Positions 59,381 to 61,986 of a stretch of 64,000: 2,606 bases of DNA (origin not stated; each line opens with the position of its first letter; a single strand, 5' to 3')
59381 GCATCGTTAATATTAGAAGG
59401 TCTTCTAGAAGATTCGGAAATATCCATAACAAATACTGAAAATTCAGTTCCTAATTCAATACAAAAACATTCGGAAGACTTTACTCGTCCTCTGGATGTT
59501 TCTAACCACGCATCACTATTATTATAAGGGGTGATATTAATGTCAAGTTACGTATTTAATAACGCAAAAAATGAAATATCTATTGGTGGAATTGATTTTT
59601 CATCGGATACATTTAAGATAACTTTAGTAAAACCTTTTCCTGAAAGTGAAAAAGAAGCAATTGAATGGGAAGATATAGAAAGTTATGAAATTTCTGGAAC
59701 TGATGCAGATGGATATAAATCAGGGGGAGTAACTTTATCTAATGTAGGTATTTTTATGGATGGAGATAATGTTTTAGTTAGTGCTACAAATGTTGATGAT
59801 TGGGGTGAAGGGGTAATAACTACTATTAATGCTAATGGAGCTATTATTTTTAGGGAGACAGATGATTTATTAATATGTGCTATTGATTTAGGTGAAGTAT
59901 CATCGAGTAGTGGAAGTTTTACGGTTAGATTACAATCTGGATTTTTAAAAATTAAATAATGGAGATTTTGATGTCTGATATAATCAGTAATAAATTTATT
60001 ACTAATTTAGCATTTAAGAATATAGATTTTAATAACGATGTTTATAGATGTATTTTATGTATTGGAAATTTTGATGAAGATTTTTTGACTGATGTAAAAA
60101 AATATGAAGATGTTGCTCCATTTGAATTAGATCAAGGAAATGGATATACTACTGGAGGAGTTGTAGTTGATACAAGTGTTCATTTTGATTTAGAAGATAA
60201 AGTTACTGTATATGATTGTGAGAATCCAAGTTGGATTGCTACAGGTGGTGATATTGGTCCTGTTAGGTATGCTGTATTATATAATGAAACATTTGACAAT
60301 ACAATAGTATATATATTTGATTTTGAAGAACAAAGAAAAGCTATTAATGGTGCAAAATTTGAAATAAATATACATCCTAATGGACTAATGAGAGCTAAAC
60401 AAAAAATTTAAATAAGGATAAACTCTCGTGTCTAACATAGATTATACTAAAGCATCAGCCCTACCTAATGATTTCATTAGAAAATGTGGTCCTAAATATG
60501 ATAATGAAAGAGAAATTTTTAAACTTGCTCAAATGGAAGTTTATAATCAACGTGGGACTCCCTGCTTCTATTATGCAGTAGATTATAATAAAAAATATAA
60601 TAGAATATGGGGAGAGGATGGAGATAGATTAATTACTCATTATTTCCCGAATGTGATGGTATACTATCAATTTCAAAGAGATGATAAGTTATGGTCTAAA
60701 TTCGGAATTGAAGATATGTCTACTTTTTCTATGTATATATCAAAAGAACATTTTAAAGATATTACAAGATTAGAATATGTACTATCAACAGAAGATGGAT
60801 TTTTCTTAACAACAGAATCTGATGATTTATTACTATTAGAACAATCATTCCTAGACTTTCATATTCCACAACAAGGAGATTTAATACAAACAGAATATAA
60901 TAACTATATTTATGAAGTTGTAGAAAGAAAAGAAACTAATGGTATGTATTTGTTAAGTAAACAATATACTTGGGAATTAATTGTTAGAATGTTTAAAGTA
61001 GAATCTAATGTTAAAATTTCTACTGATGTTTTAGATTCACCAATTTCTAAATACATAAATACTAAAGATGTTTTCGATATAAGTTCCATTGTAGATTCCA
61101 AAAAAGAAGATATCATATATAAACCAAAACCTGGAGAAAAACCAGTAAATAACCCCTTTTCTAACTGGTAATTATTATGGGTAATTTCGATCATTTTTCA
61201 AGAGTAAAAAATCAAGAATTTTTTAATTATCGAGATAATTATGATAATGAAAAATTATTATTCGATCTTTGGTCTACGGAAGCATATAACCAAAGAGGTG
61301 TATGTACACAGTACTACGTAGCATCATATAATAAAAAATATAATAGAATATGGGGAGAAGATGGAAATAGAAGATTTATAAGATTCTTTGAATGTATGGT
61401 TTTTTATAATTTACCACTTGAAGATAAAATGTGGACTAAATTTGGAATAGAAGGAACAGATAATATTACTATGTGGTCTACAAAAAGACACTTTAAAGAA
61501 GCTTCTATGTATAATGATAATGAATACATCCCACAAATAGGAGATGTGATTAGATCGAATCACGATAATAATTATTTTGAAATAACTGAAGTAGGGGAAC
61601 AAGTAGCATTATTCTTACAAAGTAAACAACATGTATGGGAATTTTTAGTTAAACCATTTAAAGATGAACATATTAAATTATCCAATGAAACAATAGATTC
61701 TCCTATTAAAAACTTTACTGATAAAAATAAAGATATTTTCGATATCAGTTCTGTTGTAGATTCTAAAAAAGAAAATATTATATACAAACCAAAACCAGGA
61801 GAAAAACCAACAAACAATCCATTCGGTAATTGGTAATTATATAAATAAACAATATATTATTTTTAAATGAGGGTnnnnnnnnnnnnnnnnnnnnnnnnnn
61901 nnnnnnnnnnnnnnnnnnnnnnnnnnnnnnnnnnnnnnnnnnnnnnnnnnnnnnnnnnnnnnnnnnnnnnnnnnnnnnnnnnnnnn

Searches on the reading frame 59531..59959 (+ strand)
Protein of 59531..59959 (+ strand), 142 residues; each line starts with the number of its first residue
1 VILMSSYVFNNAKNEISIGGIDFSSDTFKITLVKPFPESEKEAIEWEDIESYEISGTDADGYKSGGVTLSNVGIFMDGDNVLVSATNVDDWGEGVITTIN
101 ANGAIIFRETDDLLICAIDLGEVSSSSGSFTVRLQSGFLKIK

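Call 13: search_protein_families(library=phrogs, proteins=[window:59531-59959:+], max_evalue=0.01)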
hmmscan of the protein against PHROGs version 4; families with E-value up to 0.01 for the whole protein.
window:59531-59959:+ (142 aa): 1 family
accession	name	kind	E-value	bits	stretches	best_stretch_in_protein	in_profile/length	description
phrog_644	-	unknown function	5.3e-12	46.9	1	3-137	3-137/174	-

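Call 14: search_protein_families(library=pfam, proteins=[window:59531-59959:+], max_evalue=0.01)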
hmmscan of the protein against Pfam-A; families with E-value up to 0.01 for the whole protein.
window:59531-59959:+ (142 aa): 0 families

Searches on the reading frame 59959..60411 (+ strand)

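Call 13: search_protein_families(library=phrogs, proteins=[window:59959-60411:+], max_evalue=0.01)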
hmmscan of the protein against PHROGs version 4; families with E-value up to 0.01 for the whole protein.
window:59959-60411:+ (150 aa): 1 family
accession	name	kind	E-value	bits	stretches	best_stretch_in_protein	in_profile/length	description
phrog_644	-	unknown function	1.4e-12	48.8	1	5-146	4-142/174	-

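Call 14: search_protein_families(library=pfam, proteins=[window:59959-60411:+], max_evalue=0.01)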
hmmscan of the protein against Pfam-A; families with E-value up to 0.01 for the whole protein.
window:59959-60411:+ (150 aa): 0 families

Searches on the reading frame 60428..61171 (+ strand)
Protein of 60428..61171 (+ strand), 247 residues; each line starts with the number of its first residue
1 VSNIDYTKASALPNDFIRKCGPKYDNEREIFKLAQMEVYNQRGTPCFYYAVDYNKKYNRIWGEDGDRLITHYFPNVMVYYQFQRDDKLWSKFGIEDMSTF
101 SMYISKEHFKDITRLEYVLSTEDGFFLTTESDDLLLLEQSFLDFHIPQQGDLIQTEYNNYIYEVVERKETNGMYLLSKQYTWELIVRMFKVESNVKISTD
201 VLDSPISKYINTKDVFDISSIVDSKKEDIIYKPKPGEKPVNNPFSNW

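Call 13: search_protein_families(library=phrogs, proteins=[window:60428-61171:+], max_evalue=0.01)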
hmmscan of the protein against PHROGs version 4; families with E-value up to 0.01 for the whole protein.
window:60428-61171:+ (247 aa): 2 families
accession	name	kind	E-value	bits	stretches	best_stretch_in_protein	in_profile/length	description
phrog_460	-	connector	7.6e-08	32.5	1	79-200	82-181/385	head closure Hc2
phrog_679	-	connector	1.7e-07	32.2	1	24-201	23-172/251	head closure Hc2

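Call 14: search_protein_families(library=pfam, proteins=[window:60428-61171:+], max_evalue=0.01)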
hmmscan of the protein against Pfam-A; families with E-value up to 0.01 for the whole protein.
window:60428-61171:+ (247 aa): 1 family
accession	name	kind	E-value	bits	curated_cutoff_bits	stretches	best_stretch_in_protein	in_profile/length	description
PF25138.1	Phage_H_T_join_3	-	0.0056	17.1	27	0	112-168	38-99/125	Phage head-tail joining protein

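Call 43: find_encoding_contigs(protein=window:60428-61171:+, flank=10000, max_places=10)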
Protein window:60428-61171:+ (247 aa): 3 contigs read that carry it; 2 places shown.
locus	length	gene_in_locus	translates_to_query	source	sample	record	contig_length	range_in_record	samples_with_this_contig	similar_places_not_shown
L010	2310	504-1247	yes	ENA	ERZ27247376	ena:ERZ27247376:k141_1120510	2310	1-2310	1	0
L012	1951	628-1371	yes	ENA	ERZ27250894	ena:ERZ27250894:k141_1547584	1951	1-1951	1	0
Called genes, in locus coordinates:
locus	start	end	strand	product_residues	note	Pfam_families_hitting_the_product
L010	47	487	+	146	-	-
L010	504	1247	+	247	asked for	-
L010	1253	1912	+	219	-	PF11649:T4_neck-protein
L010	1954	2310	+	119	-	?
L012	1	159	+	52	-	?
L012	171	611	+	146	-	-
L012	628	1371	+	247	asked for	-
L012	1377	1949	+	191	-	?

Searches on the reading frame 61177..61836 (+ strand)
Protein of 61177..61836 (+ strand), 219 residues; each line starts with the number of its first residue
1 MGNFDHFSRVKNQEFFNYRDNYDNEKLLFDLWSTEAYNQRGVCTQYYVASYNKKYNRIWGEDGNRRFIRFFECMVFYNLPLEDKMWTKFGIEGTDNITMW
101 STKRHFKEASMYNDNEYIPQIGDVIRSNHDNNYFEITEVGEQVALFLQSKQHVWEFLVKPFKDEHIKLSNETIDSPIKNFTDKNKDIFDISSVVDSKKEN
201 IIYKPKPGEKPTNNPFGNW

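Call 13: search_protein_families(library=phrogs, proteins=[window:61177-61836:+], max_evalue=0.01)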
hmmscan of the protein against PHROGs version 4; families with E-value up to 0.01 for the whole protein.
window:61177-61836:+ (219 aa): 2 families
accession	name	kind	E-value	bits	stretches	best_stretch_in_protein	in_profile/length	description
phrog_679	-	connector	2.8e-11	44.6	1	14-185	16-185/251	head closure Hc2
phrog_460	-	connector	2.6e-08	34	1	85-193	91-205/385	head closure Hc2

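Call 14: search_protein_families(library=pfam, proteins=[window:61177-61836:+], max_evalue=0.01)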
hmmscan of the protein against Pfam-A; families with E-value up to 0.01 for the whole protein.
window:61177-61836:+ (219 aa): 1 family
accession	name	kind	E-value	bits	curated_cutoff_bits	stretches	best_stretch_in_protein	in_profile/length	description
PF11649.13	T4_neck-protein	-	2e-08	34.4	25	1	15-190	33-212/278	Virus neck protein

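Call 26: find_related_loci(query=window:61177-61836:+, collection=viral_contigs, flank=8000)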
Query window:61177-61836:+ (219 aa) in viral_contigs; peptide patterns used: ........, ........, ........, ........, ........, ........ (x = any residue, [..] = any of these).
22 stretches matched a pattern; 3 encode a relative of the query (tblastn E <= 1e-3); 3 distinct loci.
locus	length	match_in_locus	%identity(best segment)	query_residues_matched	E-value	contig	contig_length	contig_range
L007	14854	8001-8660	57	1-219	2e-82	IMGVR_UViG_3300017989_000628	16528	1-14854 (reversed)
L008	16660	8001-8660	57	1-219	2e-82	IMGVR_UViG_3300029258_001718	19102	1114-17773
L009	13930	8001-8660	50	1-219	5e-71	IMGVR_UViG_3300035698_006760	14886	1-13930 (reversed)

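Call 42: find_encoding_contigs(protein=window:61177-61836:+, flank=10000, max_places=10)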
Protein window:61177-61836:+ (219 aa): 3 contigs read that carry it; 2 places shown.
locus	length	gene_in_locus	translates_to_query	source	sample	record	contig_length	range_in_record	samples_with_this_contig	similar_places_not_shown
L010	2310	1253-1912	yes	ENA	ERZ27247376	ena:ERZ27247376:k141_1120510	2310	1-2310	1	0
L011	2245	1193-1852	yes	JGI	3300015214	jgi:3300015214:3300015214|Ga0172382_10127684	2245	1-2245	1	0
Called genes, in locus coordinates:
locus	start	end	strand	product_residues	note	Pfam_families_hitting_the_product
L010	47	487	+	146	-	-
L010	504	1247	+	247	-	-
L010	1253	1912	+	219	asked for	PF11649:T4_neck-protein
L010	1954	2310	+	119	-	?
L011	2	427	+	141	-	?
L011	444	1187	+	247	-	-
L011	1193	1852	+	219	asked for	PF11649:T4_neck-protein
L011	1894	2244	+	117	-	?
